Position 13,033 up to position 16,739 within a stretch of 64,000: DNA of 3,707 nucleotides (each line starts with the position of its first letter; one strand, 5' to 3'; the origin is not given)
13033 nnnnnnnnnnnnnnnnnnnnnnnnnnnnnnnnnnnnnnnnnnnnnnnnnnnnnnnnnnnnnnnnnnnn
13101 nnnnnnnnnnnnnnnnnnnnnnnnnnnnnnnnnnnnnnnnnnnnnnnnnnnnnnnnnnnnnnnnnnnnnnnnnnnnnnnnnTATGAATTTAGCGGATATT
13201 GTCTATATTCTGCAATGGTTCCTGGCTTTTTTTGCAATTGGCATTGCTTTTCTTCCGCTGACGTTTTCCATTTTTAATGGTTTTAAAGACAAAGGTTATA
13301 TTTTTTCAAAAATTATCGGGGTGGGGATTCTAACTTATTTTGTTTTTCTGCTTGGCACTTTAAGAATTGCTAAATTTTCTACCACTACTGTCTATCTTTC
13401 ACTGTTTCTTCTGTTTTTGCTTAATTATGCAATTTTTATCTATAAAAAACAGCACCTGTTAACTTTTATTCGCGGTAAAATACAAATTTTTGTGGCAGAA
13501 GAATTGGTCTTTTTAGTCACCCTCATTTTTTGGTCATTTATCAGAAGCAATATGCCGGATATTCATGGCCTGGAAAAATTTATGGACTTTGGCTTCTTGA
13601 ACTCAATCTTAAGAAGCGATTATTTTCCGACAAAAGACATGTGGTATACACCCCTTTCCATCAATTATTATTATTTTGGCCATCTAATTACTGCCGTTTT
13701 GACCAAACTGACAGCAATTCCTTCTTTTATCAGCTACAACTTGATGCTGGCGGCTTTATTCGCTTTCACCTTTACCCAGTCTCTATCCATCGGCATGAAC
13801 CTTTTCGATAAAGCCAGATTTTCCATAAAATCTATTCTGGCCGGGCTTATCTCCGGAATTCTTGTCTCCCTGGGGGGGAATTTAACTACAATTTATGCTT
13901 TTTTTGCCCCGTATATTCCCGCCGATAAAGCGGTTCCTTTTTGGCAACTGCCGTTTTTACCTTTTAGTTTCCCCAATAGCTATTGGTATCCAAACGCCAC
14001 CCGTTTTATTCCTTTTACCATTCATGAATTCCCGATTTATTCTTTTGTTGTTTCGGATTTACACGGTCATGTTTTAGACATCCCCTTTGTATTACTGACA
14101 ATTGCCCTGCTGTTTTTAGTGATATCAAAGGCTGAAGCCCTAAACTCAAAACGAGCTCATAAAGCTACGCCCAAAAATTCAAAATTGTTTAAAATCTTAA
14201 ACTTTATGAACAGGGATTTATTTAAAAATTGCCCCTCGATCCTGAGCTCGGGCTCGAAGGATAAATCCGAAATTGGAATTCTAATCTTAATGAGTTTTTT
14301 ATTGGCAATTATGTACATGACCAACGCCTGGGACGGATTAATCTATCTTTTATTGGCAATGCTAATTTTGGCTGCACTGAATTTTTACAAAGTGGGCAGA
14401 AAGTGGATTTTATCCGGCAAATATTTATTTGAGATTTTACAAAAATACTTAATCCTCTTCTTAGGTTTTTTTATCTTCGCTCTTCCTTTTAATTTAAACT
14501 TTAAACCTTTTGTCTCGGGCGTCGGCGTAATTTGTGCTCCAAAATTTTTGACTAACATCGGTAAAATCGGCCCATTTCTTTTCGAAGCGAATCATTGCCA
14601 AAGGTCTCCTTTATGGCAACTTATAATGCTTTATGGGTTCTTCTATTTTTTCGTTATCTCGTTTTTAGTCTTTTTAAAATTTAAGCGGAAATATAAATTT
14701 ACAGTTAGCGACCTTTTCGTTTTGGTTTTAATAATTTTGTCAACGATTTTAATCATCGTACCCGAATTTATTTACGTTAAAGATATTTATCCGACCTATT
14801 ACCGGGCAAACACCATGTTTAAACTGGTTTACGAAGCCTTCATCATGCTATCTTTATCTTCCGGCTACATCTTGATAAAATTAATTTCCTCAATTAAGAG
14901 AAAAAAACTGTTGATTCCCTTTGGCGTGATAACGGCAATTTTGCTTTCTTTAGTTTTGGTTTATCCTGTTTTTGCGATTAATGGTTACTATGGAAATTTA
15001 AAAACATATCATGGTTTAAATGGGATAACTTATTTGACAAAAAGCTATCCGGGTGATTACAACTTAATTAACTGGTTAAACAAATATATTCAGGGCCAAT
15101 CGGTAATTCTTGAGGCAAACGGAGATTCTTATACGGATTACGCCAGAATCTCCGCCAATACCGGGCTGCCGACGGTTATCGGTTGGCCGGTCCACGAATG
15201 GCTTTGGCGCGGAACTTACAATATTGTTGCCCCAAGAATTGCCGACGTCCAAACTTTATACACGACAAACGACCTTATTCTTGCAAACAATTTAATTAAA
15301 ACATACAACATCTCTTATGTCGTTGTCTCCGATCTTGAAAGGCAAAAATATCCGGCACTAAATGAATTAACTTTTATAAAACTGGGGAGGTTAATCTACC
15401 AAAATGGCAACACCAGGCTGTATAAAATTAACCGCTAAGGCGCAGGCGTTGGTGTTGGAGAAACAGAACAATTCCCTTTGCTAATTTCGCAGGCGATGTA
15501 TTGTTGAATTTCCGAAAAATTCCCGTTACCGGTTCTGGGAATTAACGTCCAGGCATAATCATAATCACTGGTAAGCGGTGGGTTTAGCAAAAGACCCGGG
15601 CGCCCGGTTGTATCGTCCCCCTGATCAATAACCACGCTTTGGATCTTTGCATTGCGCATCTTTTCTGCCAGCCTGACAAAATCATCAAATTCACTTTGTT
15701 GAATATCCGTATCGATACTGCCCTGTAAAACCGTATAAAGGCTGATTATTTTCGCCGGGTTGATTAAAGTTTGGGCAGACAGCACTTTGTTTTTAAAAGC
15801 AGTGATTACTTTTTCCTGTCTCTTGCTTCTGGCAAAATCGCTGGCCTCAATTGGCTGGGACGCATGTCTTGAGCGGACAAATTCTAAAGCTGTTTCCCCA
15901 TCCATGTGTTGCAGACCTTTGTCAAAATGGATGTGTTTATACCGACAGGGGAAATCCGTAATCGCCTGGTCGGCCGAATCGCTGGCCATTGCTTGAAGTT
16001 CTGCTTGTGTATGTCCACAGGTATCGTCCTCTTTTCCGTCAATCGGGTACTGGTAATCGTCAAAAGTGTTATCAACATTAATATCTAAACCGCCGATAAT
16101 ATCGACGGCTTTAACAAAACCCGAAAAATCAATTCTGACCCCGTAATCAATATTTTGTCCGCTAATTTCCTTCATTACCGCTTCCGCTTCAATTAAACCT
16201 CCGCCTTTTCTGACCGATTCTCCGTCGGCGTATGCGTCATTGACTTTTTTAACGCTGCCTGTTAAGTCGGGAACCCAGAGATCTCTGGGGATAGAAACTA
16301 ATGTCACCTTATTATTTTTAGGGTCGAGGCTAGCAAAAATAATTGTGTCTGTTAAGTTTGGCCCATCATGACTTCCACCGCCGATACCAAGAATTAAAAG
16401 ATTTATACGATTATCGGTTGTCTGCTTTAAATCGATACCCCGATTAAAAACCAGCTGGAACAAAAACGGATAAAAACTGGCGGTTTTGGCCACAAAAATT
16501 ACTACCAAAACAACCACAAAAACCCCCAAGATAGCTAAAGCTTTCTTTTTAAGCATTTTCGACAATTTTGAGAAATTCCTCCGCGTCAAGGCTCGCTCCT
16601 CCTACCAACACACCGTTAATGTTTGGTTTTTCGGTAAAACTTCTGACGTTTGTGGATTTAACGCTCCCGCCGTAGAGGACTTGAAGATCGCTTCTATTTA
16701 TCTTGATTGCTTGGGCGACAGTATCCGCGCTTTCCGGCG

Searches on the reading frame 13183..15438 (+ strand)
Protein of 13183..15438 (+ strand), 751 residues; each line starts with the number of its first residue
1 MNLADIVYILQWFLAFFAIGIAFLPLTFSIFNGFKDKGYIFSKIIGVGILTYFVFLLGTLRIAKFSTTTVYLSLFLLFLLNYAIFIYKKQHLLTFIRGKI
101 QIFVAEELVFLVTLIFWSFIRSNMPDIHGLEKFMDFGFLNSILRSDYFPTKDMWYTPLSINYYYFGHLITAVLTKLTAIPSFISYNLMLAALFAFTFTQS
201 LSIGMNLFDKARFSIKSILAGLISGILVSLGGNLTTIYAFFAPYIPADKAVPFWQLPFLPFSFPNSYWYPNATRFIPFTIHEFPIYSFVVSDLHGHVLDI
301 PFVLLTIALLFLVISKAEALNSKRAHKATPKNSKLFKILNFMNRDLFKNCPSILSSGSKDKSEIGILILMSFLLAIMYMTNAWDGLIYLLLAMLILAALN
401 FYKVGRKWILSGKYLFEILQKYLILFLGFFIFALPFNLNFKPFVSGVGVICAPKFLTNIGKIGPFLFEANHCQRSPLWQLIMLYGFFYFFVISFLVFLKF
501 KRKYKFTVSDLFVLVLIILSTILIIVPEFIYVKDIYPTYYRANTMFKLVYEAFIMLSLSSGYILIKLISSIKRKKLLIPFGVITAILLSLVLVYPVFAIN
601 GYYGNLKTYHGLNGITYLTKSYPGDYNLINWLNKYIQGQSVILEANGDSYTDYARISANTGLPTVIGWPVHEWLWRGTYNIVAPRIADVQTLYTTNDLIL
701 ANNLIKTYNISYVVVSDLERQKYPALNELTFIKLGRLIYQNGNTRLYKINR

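Call 55: search_protein_families(library=pfam, proteins=[window:13183-15438:+], max_evalue=0.001)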
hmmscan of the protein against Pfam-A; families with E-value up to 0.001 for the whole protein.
window:13183-15438:+ (751 aa): 1 family
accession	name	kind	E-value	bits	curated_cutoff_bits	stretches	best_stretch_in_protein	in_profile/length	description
PF10060.15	DUF2298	-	3.6e-97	326.8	27.8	2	49-501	1-389/488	Uncharacterized membrane protein (DUF2298)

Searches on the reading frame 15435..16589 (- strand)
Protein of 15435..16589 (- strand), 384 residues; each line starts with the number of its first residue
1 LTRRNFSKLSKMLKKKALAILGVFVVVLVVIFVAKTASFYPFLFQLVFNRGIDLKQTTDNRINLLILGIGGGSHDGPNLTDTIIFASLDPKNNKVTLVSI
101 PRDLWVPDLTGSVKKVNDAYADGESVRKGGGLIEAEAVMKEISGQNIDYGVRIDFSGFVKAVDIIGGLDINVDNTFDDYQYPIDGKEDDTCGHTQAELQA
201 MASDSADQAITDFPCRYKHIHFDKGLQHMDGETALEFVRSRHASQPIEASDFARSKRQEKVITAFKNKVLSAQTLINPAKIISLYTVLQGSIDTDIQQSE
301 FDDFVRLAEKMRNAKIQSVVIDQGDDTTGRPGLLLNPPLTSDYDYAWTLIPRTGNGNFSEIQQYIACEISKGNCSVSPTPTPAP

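Call 4: search_protein_families(library=pfam, proteins=[window:15435-16589:-], max_evalue=0.01)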
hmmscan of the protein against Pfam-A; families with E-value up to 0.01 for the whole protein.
window:15435-16589:- (384 aa): 1 family
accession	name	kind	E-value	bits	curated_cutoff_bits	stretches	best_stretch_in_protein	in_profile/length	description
PF03816.19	LytR_cpsA_psr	-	9e-33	114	24.6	1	80-269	2-148/150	LytR_cpsA_psr family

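Call 5: search_protein_families(library=ncbifam, proteins=[window:15435-16589:-], max_evalue=1)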
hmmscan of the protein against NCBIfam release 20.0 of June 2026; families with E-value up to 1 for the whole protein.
window:15435-16589:- (384 aa): 4 families
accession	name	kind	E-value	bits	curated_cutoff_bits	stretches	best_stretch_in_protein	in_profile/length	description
TIGR00350.1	lytR_cpsA_psr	domain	5.8e-28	98.1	62.3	2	80-182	3-102/152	LCP family glycopolymer transferase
NF051849.1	LCP_trans_Cps2A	equivalog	2.5e-20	73.1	650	2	212-306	331-419/477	LCP family glycopolymer transferase CpsA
NF006897.1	PRK09379.1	equivalog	4.3e-20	72.1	441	2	54-178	52-169/298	polyisoprenyl-teichoic acid--peptidoglycan teichoic acid transferase TagU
NF047591.1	ligase_LytR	equivalog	2.8e-16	59.8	450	2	59-189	55-186/336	glycopolymer--peptidoglycan transferase LytR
